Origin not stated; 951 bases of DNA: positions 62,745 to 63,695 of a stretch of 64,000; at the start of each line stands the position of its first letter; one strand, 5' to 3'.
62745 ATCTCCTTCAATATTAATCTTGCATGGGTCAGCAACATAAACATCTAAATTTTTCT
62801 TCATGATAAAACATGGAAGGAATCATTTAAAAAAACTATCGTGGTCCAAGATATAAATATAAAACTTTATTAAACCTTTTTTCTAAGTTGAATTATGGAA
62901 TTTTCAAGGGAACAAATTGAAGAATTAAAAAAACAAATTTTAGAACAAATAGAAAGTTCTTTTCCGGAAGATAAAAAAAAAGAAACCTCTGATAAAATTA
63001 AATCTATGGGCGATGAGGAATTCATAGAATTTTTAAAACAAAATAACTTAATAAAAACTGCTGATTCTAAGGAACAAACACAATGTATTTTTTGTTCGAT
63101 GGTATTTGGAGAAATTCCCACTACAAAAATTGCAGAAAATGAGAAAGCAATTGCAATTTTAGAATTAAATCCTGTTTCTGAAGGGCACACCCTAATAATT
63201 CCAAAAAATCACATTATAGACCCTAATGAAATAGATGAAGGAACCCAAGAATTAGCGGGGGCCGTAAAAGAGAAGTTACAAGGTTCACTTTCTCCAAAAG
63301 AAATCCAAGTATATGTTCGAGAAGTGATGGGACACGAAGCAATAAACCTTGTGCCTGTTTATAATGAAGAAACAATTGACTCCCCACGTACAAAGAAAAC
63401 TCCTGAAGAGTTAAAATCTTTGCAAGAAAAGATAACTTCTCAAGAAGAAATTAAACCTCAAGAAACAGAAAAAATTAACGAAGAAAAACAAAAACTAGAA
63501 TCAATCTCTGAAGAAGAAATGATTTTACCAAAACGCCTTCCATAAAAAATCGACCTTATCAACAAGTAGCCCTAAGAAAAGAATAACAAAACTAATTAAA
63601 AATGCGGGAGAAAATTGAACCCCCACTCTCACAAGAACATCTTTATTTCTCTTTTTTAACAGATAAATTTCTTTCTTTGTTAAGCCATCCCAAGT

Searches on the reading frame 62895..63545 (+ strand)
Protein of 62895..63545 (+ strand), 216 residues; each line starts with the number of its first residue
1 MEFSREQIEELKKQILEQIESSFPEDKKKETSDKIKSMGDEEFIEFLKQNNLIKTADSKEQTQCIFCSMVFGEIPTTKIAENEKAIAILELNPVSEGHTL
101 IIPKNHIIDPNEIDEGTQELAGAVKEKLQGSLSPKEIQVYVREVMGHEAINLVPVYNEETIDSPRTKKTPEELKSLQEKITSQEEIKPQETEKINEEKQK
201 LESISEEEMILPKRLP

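Call 108: find_encoding_contigs(protein=window:62895-63545:+, flank=10000, max_places=1)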
Protein window:62895-63545:+ (216 aa): 3 contigs read that carry it; 1 place shown.
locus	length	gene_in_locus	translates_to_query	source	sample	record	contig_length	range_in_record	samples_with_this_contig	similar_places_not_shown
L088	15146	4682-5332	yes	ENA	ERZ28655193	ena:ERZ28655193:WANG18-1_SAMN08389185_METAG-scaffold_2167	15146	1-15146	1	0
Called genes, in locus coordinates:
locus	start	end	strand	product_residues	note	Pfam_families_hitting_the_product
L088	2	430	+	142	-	?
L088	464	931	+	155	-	PF00293:NUDIX, PF14815:NUDIX_4 (weak)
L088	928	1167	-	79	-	-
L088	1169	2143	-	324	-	PF14520:HHH_5, PF00154:RecA_N, PF08423:Rad51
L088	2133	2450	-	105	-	-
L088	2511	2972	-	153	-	PF04307:YdjM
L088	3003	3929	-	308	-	PF01336:tRNA_anti-codon (faint)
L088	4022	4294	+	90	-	PF00736:EF1_GNE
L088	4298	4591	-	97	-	-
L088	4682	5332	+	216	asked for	PF11969:DcpS_C (weak), PF01230:HIT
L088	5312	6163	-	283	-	PF01478:Peptidase_A24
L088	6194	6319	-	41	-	-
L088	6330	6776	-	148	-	-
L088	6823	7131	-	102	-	-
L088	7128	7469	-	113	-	-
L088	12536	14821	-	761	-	PF00437:T2SSE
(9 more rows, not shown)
